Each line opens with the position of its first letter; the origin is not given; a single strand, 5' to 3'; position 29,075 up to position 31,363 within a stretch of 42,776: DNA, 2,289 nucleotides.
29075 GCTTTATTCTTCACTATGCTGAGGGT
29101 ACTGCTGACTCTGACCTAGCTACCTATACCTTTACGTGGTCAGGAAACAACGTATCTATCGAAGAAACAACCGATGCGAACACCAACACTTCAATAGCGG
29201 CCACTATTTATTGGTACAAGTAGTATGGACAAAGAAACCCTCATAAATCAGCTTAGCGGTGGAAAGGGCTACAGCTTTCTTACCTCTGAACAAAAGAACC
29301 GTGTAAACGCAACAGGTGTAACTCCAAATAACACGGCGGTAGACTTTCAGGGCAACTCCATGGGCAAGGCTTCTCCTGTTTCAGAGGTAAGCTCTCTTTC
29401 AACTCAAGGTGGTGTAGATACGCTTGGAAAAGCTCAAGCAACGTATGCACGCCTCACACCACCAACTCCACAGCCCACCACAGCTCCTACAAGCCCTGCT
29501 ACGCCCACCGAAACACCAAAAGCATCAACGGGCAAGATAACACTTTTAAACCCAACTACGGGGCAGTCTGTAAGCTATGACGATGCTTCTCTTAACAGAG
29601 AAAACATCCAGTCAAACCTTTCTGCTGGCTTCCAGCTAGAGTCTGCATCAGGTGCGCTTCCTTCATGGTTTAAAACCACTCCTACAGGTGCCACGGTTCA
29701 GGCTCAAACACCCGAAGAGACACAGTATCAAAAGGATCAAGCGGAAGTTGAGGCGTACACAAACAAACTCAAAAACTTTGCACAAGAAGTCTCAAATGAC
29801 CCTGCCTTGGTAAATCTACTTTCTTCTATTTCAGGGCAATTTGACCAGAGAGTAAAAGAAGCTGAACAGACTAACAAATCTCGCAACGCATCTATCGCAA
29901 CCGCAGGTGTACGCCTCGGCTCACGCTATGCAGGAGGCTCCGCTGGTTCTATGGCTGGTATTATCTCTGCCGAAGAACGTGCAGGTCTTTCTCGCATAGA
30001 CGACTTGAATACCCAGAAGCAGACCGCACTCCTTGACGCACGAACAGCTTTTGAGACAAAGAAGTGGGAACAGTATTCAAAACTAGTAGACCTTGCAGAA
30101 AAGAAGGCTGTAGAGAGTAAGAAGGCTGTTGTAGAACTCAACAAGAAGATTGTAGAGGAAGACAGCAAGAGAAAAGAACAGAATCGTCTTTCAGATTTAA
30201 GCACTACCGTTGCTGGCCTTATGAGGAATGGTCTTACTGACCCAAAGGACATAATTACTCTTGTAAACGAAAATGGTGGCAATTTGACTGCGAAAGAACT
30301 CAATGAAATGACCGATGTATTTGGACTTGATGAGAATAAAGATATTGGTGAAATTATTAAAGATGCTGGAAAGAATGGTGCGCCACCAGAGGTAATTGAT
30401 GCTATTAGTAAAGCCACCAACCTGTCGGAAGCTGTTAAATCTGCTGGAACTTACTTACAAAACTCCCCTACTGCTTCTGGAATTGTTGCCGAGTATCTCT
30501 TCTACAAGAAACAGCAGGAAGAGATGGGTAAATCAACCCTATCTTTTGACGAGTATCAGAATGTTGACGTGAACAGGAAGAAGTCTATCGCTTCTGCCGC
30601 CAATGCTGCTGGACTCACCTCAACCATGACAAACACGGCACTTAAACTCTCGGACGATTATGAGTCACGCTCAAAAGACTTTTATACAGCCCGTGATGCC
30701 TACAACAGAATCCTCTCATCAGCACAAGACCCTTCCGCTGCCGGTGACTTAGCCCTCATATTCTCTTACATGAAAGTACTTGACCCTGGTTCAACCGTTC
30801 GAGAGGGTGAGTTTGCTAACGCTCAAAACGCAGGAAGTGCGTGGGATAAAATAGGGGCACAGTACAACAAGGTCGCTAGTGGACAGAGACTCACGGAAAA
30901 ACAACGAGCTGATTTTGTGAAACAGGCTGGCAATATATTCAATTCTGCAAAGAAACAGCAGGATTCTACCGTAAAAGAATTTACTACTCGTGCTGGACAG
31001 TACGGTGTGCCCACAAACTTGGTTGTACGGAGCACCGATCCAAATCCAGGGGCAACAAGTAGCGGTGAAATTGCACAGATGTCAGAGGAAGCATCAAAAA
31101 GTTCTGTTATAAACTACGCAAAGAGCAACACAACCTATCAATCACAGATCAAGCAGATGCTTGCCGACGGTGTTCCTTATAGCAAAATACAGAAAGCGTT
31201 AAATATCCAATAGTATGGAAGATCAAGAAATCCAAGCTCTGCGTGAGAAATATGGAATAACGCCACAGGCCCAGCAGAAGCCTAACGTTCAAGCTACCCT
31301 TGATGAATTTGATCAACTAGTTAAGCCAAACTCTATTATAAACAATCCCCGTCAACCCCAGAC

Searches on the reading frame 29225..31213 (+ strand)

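Call 10: search_protein_families(library=phrogs, proteins=[window:29225-31213:+], max_evalue=0.001)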
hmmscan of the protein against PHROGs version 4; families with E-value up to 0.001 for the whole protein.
window:29225-31213:+ (662 aa): 1 family
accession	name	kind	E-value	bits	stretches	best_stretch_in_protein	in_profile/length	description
phrog_13634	-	unknown function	1.7e-33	117.1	1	461-601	209-351/403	-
